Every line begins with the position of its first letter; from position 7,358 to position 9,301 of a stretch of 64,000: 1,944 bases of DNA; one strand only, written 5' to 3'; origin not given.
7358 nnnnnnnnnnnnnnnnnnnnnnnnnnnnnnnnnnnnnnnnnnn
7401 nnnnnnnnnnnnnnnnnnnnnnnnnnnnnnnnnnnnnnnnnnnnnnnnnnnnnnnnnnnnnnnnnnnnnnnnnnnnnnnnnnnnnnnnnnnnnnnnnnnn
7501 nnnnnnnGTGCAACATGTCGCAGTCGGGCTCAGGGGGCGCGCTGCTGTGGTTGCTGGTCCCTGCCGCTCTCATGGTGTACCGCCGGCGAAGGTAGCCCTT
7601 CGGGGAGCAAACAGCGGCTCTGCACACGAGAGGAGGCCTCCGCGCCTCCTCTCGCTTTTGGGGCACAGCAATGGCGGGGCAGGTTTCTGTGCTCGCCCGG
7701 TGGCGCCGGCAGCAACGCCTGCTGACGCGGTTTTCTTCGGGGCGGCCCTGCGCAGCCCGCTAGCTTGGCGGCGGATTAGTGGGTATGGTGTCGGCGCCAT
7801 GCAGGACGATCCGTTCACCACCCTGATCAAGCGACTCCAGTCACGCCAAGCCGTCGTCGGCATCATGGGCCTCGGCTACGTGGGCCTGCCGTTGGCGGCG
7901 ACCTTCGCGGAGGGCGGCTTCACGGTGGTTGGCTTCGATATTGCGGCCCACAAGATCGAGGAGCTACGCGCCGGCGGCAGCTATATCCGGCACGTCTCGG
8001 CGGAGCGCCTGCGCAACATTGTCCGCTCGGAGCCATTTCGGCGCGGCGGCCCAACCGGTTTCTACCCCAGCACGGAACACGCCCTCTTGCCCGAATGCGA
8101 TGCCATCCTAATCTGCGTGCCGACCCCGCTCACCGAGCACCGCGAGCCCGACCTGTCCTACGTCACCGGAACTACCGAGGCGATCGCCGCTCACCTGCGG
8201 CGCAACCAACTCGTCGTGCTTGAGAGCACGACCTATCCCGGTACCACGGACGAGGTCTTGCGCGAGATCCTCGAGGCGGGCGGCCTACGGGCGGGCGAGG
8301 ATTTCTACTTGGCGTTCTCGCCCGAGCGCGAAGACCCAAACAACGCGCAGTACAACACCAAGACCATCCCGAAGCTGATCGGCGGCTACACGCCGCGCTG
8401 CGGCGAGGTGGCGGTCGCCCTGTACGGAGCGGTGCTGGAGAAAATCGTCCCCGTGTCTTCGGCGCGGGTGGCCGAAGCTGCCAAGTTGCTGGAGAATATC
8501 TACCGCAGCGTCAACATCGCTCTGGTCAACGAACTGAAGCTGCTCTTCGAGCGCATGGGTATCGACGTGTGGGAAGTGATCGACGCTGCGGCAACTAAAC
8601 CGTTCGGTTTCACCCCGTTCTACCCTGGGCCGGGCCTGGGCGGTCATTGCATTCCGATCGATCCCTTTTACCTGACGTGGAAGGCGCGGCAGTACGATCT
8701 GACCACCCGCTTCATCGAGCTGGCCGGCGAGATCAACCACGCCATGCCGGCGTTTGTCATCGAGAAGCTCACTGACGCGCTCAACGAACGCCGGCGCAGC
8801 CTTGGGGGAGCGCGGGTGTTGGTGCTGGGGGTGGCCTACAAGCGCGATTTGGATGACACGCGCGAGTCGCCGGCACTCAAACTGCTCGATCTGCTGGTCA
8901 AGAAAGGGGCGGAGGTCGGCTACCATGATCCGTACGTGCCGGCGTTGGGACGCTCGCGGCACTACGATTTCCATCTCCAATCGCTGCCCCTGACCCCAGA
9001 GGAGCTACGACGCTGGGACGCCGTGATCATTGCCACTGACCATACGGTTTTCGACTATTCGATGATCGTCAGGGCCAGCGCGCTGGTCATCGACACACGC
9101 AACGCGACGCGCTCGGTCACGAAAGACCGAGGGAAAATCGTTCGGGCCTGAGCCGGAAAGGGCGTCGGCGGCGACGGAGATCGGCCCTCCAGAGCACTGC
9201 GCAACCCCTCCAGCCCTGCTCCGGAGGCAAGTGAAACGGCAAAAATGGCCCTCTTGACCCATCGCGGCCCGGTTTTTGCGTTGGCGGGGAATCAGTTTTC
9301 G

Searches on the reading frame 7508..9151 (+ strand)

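Call 12: search_protein_families(library=pfam, proteins=[window:7508-9151:+], max_evalue=0.001)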
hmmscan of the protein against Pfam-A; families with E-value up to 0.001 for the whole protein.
window:7508-9151:+ (547 aa): 4 families
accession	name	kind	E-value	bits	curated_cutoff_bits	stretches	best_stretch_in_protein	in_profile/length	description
PF03721.20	UDPG_MGDP_dh_N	-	2.9e-41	141.5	27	1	117-300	3-181/187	UDP-glucose/GDP-mannose dehydrogenase family, NAD binding domain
PF00984.24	UDPG_MGDP_dh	-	2.4e-31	108.1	25.4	1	321-411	2-93/94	UDP-glucose/GDP-mannose dehydrogenase family, central domain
PF03720.21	UDPG_MGDP_dh_C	-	1.3e-22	80.5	30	1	438-534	1-101/103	UDP-glucose/GDP-mannose dehydrogenase family, UDP binding domain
PF03446.21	NAD_binding_2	-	2.4e-07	31.3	21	1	117-258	2-111/161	NAD binding domain of 6-phosphogluconate dehydrogenase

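Call 80: search_protein_families(library=ncbifam, proteins=[window:7829-9151:+], max_evalue=0.01)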
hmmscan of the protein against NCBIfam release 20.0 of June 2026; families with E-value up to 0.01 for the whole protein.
window:7829-9151:+ (440 aa): 13 families
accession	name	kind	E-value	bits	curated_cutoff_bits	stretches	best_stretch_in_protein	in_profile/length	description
TIGR03026.1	NDP-sugDHase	subfamily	1.4e-123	412.7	189.8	1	10-425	3-413/413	nucleotide sugar dehydrogenase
NF040825.1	UDPMaNacDH_Arch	equivalog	1.8e-81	274.1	750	1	10-409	3-378/418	UDP-N-acetyl-D-mannosamine dehydrogenase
NF008286.0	PRK11064.1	equivalog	2.1e-70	237.4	459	1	9-424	5-416/420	UDP-N-acetyl-D-mannosamine dehydrogenase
NF011729.0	PRK15182.1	equivalog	4.9e-64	216.7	592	1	10-409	9-392/425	Vi polysaccharide biosynthesis UDP-N-acetylglucosamine C-6 dehydrogenase TviB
NF041297.1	UDPGDh_AglM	equivalog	1e-45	156.5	670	1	10-426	3-416/429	UDP-glucose 6-dehydrogenase AglM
NF047673.2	TeichurnBiosyTuaD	equivalog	6.1e-39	134.4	700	1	10-407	4-389/439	UDP-glucose 6-dehydrogenase TuaD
NF011631.0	PRK15057.1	equivalog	2.6e-07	30.1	757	1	160-366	135-335/388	UDP-glucose 6-dehydrogenase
TIGR01505.1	tartro_sem_red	equivalog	2.3e-05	23.8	340.75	1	10-53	2-45/291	2-hydroxy-3-oxopropionate reductase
TIGR01692.1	HIBADH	equivalog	4.6e-05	22.9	291.6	1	13-57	2-46/288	3-hydroxyisobutyrate dehydrogenase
NF043037.1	ThreonDh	equivalog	0.00012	21.6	350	1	8-54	3-49/297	L-threonate dehydrogenase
NF012005.0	PRK15461.1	equivalog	0.00028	20.2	348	0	8-52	2-46/298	sulfolactaldehyde 3-reductase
NF042925.1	FHMPC_DH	equivalog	0.00079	18.8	500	1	10-48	3-41/304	5-formyl-3-hydroxy-2-methylpyridine 4-carboxylate 5-dehydrogenase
NF008592.0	PRK11559.1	equivalog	0.0037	16.6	397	0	9-53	4-48/296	2-hydroxy-3-oxopropionate reductase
